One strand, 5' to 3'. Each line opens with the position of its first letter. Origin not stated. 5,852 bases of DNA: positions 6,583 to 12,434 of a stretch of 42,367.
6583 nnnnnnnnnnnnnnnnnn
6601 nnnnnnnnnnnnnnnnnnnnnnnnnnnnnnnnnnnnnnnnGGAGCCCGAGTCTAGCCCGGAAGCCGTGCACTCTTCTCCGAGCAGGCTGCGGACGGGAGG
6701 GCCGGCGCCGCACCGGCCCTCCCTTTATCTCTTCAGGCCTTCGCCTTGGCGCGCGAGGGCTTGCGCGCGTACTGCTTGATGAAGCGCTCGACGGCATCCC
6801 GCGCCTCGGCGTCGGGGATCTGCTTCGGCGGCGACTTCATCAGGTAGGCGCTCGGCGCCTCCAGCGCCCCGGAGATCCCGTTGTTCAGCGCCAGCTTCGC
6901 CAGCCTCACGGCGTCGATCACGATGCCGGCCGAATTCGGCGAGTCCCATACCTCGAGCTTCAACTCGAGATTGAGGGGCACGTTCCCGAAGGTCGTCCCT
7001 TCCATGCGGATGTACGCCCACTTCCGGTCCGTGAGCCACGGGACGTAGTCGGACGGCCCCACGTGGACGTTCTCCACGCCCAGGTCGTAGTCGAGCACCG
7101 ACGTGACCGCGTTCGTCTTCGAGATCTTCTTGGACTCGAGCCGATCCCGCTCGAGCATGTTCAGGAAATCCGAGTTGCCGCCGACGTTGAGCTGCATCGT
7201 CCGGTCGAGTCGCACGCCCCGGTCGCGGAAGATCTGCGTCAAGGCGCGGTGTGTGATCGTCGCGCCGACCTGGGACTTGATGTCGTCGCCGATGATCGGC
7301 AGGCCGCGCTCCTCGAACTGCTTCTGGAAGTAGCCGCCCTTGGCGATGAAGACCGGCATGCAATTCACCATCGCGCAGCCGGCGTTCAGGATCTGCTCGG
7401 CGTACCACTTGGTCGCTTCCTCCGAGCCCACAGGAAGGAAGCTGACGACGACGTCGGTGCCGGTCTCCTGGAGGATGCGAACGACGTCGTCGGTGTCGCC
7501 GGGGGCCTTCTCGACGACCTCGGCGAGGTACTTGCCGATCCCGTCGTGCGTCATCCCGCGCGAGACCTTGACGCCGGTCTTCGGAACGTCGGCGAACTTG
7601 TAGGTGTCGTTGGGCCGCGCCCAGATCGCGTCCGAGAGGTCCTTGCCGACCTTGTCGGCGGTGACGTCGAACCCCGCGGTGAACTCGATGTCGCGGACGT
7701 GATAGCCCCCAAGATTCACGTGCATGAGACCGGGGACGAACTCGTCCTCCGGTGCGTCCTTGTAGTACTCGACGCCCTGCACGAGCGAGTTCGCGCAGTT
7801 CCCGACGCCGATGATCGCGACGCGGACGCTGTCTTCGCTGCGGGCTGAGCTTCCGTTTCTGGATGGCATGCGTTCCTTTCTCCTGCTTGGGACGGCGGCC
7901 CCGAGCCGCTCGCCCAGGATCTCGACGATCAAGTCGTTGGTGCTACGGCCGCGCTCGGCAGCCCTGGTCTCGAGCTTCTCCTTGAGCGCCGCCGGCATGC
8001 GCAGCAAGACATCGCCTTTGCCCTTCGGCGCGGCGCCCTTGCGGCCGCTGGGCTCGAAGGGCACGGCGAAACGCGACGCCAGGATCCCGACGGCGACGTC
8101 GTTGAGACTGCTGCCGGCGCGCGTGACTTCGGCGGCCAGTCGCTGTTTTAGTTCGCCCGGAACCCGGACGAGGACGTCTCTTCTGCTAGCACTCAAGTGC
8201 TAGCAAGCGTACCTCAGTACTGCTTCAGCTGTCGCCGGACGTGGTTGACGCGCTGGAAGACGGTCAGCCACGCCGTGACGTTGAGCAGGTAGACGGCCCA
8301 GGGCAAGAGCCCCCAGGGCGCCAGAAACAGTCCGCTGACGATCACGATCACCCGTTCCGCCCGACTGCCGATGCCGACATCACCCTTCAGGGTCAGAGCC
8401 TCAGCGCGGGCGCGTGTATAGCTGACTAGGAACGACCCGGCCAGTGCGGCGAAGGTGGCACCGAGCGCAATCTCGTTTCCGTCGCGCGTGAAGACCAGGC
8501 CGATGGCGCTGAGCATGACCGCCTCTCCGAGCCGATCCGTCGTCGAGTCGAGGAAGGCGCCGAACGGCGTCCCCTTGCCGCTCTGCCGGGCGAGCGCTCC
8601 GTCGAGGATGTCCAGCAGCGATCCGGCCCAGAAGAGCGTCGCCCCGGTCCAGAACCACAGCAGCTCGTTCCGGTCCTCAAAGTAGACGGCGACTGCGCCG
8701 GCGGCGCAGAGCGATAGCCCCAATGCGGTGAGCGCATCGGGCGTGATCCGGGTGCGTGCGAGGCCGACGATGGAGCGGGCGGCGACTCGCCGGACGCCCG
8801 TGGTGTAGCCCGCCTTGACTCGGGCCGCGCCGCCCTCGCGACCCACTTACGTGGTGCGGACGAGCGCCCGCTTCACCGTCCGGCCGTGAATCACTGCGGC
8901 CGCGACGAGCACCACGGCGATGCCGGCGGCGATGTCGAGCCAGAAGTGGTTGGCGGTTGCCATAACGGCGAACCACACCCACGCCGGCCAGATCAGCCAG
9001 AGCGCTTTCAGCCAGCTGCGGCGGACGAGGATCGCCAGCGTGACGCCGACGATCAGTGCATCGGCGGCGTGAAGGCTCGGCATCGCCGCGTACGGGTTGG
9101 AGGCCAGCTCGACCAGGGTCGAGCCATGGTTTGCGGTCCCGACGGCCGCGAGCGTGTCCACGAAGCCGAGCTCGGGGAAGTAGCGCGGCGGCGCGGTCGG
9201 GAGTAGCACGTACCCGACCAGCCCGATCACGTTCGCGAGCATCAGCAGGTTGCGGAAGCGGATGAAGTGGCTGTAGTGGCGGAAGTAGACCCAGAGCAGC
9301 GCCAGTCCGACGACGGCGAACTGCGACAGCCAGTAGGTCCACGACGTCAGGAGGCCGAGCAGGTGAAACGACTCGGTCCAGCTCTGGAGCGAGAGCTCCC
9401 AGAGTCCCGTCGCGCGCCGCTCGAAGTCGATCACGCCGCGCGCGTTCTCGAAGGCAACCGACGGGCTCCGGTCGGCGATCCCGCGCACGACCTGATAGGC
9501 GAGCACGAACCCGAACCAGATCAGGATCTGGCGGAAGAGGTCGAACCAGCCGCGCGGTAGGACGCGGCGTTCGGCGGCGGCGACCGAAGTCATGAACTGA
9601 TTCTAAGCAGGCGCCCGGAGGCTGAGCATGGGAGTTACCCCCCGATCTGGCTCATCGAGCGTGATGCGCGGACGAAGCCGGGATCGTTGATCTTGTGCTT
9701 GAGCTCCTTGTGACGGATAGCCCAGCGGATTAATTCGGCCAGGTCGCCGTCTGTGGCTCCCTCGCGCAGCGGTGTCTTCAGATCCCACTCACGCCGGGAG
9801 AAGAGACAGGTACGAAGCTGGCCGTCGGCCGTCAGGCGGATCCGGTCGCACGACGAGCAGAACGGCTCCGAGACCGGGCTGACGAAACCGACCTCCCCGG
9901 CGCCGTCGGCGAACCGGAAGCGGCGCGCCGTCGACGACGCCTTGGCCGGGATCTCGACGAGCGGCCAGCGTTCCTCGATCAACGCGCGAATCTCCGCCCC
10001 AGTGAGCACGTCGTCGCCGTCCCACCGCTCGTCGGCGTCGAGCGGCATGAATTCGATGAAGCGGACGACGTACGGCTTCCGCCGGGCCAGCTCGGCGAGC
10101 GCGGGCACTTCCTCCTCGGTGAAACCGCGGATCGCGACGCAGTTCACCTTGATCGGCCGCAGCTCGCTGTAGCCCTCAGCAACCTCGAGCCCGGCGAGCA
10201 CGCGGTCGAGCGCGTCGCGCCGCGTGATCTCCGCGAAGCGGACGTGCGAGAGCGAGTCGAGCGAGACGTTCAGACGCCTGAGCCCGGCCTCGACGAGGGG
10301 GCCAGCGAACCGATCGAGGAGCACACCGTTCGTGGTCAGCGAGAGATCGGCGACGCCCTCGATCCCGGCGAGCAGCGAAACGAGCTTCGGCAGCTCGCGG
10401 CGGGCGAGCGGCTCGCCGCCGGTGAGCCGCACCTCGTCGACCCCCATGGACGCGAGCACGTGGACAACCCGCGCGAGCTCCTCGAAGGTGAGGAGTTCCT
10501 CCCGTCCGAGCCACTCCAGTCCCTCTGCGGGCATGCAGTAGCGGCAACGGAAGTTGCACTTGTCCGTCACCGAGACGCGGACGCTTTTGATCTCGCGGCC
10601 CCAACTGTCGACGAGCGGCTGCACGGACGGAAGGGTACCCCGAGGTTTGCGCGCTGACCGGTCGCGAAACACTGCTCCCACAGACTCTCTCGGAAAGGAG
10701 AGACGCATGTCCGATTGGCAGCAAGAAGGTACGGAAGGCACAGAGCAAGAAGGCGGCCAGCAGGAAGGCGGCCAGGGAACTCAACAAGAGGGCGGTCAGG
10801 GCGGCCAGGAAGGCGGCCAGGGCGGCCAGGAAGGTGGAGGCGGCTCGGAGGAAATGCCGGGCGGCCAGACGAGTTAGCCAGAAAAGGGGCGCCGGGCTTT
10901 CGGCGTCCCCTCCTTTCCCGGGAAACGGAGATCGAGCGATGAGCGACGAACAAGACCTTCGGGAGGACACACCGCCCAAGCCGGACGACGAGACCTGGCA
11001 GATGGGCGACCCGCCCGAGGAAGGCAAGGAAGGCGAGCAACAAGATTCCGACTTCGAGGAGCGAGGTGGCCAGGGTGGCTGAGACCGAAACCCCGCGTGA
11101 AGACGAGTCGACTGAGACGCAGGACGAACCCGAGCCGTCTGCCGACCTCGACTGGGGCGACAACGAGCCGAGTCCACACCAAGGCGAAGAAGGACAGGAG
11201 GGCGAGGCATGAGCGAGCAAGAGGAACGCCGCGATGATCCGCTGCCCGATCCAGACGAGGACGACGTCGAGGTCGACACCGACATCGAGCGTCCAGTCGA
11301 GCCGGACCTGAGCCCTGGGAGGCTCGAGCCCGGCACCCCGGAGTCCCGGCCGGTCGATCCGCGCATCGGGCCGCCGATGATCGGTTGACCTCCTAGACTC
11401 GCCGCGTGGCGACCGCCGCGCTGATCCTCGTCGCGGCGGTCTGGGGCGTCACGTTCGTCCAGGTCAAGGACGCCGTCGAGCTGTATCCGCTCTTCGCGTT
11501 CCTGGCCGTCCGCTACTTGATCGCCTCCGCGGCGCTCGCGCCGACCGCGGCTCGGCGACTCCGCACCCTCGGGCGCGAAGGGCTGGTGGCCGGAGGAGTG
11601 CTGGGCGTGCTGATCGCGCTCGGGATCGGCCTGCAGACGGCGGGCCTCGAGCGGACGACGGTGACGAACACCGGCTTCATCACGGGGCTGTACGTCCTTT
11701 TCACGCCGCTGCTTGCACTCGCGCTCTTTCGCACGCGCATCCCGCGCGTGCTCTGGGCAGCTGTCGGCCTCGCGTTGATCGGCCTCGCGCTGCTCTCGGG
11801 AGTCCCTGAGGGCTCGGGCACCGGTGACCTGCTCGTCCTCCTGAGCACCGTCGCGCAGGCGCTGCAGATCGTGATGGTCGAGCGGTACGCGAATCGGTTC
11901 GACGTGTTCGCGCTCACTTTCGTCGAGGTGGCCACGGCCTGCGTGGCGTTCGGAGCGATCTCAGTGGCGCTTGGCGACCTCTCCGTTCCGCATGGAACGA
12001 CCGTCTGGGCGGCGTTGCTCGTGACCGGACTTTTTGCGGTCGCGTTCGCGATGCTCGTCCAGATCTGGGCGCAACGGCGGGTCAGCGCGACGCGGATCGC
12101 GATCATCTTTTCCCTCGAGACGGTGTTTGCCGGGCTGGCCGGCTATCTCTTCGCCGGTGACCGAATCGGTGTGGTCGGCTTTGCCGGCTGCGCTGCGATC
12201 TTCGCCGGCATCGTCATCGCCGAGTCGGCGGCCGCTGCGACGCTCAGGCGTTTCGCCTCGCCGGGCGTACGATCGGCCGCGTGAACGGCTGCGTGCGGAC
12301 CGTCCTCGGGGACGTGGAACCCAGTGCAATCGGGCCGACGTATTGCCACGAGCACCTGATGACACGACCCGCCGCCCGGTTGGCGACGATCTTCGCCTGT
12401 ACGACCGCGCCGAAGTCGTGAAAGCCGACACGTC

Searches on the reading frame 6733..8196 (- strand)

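Call 5: search_protein_families(library=pfam, proteins=[window:6733-8196:-], max_evalue=0.01)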
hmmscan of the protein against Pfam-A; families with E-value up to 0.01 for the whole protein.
window:6733-8196:- (487 aa): 5 families
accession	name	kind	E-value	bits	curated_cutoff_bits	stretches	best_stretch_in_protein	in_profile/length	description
PF01658.22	Inos-1-P_synth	-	3e-36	124.3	27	1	311-419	1-107/107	Myo-inositol-1-phosphate synthase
PF05534.18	HicB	-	3e-06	27.5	21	0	60-94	17-51/51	HicB family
PF22513.2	FitA-like_RHH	-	1e-05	25.8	27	1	68-96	9-37/39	Antitoxin FitA-like, ribbon-helix-helix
PF03869.20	Arc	-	0.00019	21.6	20.4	1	65-96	9-40/50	Arc-like DNA binding domain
PF23807.1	RHH_10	-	0.01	16.6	27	0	57-98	20-61/84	Ribbon-helix-helix protein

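Call 6: search_protein_families(library=ncbifam, proteins=[window:6733-8196:-], max_evalue=0.01)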
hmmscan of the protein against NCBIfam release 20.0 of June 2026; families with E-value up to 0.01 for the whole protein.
window:6733-8196:- (487 aa): 2 families
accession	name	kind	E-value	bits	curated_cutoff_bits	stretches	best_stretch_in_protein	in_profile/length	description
TIGR03450.1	mycothiol_INO1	equivalog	6.4e-164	545.3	638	1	124-473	1-355/355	inositol-3-phosphate synthase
NF048017.1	antitoxin_RelB_like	equivalog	0.0086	16.3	50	0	66-98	1-33/70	type II toxin-antitoxin system RelB family antitoxin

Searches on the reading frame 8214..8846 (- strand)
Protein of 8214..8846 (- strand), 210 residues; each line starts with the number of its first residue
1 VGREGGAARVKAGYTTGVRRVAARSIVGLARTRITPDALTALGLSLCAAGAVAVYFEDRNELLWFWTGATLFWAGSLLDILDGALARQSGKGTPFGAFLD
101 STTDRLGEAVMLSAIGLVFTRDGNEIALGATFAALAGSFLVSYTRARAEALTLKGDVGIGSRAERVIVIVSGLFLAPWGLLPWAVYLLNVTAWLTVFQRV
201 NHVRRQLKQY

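Call 5: search_protein_families(library=pfam, proteins=[window:8214-8846:-], max_evalue=0.01)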
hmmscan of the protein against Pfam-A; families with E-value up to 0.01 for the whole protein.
window:8214-8846:- (210 aa): 1 family
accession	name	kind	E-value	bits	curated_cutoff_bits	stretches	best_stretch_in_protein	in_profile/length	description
PF01066.26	CDP-OH_P_transf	-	1.1e-15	58.7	22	1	34-194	2-149/152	CDP-alcohol phosphatidyltransferase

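Call 6: search_protein_families(library=ncbifam, proteins=[window:8214-8846:-], max_evalue=0.01)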
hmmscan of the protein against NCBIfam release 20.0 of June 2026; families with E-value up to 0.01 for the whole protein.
window:8214-8846:- (210 aa): 7 families
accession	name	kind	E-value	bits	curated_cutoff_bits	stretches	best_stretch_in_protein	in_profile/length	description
NF040950.1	archin_ph_syn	equivalog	2e-41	141.9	180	1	26-207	15-191/191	archaetidylinositol phosphate synthase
NF045883.1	PIPSynth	equivalog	3.4e-39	134.6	170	1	23-206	12-195/197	phosphatidylinositol phosphate synthase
NF052561.1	PIPSynBT1523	equivalog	5.6e-25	88.4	350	1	20-170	11-165/232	hypothetical protein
NF041135.1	IPPtranDIPPsyn_Thcocales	equivalog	5.9e-12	45.3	580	1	28-200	244-413/419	bifunctional L-myo-inositol-1-phosphate cytidylyltransferase/CDP-L-myo-inositol myo-inositolphosphotransferase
TIGR00473.1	pssA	equivalog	1.4e-05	25.3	107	1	53-137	11-93/153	CDP-diacylglycerol--serine O-phosphatidyltransferase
TIGR00560.1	pgsA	equivalog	6.7e-05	23.5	109.1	1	61-110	29-78/183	CDP-diacylglycerol--glycerol-3-phosphate 3-phosphatidyltransferase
NF008090.0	PRK10832.1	equivalog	0.00019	21.5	304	1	68-114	35-81/182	CDP-diacylglycerol--glycerol-3-phosphate 3-phosphatidyltransferase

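Call 84: search_solved_structures(query=window:8214-8846:-, max_evalue=0.01, show_alignments=3)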
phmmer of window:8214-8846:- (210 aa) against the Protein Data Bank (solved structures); distinct sequences matched with E-value up to 0.01: 9.
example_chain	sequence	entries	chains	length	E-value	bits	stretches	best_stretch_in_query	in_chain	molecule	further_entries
6h53_A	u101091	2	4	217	4.6e-25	91.6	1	20-198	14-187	CDP-diacylglycerol--inositol 3-phosphatidyltransferase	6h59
6h5a_A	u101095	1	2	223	5e-25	91.5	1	20-198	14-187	CDP-diacylglycerol--inositol 3-phosphatidyltransferase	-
5d92_D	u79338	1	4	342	3e-21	79.2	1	29-209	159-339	AF2299 protein,Phosphatidylinositol synthase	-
6wm5_A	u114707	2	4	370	3.8e-21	78.8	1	22-201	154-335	AfCTD-Phosphatidylinositol-phosphate synthase (PIPS) fusion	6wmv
5d91_A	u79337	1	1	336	4.1e-21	78.7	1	29-209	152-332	AF2299 protein,Phosphatidylinositol synthase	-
4mnd_A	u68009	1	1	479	8.1e-06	28.8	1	24-150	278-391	CTP L-myo-inositol-1-phosphate cytidylyltransferase/CDP-L-myo-inositol myo-inositolphospho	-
4o6m_A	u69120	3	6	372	1.6e-05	27.9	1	19-148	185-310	AF2299, a CDP-alcohol phosphotransferase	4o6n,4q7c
7pow_A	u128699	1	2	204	0.0029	20.4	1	70-166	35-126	CDP-diacylglycerol--serine O-phosphatidyltransferase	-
7b1k_A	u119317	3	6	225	0.0035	20.2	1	70-166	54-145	CDP-diacylglycerol--serine O-phosphatidyltransferase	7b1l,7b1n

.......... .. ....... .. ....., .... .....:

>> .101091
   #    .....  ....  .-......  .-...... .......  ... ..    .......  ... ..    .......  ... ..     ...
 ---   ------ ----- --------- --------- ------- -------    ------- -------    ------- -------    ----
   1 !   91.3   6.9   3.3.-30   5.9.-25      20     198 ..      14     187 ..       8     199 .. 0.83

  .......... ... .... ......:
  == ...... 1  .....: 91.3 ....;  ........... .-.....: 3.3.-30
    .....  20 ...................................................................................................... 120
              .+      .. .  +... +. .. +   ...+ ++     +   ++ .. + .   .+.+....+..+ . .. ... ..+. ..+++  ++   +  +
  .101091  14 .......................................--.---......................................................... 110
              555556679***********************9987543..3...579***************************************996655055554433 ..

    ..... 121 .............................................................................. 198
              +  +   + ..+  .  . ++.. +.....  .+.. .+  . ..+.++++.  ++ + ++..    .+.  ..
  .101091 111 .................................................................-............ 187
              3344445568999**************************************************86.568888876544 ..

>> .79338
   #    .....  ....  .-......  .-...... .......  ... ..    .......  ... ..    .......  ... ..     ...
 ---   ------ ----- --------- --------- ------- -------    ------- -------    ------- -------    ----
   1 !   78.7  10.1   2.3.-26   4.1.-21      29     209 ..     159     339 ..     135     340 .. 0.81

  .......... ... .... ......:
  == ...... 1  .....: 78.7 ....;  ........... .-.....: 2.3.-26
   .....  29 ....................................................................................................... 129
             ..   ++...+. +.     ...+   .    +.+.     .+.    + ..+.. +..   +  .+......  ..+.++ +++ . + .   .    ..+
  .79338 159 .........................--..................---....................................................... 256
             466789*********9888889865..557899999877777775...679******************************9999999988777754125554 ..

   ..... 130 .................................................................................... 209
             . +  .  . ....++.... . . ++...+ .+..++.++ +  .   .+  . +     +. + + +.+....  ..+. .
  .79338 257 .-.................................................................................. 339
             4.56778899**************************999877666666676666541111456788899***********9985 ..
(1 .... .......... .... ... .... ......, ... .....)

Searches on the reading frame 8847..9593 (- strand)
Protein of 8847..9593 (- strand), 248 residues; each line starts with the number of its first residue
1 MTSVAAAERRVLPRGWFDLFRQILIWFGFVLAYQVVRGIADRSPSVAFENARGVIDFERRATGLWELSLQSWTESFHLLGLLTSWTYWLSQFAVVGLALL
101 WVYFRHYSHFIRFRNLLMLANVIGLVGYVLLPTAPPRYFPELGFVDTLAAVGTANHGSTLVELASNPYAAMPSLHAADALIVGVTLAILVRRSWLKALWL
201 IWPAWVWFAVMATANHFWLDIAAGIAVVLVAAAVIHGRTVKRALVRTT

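Call 5: search_protein_families(library=pfam, proteins=[window:8847-9593:-], max_evalue=0.01)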
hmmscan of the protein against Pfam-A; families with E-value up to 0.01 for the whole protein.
window:8847-9593:- (248 aa): 2 families
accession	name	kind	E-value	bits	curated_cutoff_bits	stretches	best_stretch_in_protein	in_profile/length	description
PF14378.12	PAP2_3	-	1.7e-40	139.3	27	1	54-233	3-189/190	PAP2 superfamily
PF01569.27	PAP2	-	3.7e-07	30.4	27.2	1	168-236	48-122/130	PAP2 superfamily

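Call 6: search_protein_families(library=ncbifam, proteins=[window:8847-9593:-], max_evalue=0.01)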
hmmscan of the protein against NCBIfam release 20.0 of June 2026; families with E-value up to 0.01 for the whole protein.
window:8847-9593:- (248 aa): 1 family
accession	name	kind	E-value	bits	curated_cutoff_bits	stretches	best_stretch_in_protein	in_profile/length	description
NF052609.1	PhinosDhcerSyn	equivalog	3.4e-12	46.4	480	1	92-237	127-285/305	phosphoinositol dihydroceramide synthase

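Call 94: search_solved_structures(query=window:8847-9593:-, max_evalue=10, show_alignments=2)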
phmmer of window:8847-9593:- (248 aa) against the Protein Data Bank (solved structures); distinct sequences matched with E-value up to 10: 2.
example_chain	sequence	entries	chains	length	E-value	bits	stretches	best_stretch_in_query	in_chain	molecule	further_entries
9vj3_A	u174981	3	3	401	0.023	17.7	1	158-227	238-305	Inositol phosphorylceramide synthase catalytic subunit AUR1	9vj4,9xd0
9ivc_A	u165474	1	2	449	0.034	17.1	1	158-227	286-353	Inositol phosphorylceramide synthase catalytic subunit AUR1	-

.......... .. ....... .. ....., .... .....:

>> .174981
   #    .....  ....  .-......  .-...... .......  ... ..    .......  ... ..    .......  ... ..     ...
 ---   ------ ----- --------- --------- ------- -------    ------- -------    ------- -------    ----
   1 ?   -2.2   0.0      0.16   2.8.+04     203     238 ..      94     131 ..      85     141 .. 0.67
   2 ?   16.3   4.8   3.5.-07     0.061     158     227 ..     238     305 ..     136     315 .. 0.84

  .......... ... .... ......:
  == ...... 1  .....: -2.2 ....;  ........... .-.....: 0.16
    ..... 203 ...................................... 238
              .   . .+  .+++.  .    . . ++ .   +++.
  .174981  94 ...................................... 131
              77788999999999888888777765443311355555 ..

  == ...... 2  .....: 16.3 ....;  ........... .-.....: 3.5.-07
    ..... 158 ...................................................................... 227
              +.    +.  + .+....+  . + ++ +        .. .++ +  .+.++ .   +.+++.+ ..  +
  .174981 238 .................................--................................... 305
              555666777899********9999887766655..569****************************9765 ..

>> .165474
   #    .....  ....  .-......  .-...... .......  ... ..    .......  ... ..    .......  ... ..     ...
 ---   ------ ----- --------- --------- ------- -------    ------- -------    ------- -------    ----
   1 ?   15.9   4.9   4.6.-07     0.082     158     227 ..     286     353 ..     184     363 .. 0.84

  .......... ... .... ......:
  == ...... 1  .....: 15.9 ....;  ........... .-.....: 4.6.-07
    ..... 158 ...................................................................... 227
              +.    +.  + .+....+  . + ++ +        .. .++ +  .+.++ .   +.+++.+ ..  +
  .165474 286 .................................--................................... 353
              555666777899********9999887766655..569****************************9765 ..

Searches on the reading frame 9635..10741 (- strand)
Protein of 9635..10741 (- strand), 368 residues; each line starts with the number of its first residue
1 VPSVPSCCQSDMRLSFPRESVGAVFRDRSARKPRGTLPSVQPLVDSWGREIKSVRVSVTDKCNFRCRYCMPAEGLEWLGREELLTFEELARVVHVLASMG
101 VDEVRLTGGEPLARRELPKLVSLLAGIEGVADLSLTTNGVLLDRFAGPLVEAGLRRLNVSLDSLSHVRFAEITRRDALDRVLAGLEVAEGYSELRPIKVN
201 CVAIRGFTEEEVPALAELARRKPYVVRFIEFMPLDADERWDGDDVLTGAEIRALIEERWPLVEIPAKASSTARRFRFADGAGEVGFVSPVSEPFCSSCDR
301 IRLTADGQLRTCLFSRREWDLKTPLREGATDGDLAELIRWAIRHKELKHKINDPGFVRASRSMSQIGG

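Call 5: search_protein_families(library=pfam, proteins=[window:9635-10741:-], max_evalue=0.01)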
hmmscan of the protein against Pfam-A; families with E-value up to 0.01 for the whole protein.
window:9635-10741:- (368 aa): 3 families
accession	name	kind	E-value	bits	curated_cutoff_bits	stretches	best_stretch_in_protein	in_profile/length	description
PF06463.18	Mob_synth_C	-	1.8e-39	135.1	37.4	1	225-350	2-127/128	Molybdenum Cofactor Synthesis C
PF04055.27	Radical_SAM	-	1e-29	104.3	29.5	1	56-219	1-166/166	Radical SAM superfamily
PF13353.11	Fer4_12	-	1.1e-06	29.4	22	1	59-148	12-100/137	4Fe-4S single cluster domain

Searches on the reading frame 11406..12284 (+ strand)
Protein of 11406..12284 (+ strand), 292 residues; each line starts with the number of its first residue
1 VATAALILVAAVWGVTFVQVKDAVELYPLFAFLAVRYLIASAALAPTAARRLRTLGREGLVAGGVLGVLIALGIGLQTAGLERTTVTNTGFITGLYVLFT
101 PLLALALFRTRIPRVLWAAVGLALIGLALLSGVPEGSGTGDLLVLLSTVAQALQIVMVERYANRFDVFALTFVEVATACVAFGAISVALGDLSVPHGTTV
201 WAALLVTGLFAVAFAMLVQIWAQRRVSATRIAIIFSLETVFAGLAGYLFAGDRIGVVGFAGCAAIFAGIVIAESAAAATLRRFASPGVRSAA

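Call 28: search_protein_families(library=pfam, proteins=[window:11406-12284:+], max_evalue=0.001)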
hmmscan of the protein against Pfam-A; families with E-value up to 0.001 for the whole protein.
window:11406-12284:+ (292 aa): 1 family
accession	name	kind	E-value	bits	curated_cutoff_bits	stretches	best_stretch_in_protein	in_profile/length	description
PF00892.27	EamA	-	1.2e-34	119.9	28.2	2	139-271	2-132/135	EamA-like transporter family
